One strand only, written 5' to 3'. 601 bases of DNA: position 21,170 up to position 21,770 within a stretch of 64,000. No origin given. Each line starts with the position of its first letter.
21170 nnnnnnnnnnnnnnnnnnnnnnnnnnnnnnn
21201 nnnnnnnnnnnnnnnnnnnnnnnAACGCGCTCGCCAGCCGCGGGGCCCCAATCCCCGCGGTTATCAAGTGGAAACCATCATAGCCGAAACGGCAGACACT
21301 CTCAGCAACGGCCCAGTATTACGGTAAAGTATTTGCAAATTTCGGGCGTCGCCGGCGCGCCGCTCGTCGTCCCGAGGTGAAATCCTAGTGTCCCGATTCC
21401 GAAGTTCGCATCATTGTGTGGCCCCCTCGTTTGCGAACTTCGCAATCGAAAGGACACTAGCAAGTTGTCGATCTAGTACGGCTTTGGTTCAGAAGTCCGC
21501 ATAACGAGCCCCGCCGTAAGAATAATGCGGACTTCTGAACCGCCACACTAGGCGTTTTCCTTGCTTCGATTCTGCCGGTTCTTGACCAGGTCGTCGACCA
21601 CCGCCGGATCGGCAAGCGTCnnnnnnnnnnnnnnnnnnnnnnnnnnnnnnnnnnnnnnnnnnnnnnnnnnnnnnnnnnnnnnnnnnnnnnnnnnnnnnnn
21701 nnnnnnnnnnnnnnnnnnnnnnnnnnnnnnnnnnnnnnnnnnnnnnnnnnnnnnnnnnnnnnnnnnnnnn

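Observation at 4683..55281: Six copies of a ~160-bp double-hairpin intergenic element in 64 kb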

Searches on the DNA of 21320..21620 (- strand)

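Call 41: search_rna_families(source=window, start=21320, end=21620, threshold=evalue, max_evalue=1)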
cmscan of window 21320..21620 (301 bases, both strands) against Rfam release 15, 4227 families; matches with E-value up to 1: 0.
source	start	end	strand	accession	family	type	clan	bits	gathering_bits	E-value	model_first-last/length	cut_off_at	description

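Call 74: search_dna_similar(query=window:21380-21556:-, collection=plasmids, mode=distant, max_rows=30, max_evalue=0.01)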
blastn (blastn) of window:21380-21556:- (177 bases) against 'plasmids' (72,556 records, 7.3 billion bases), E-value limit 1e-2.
No match.
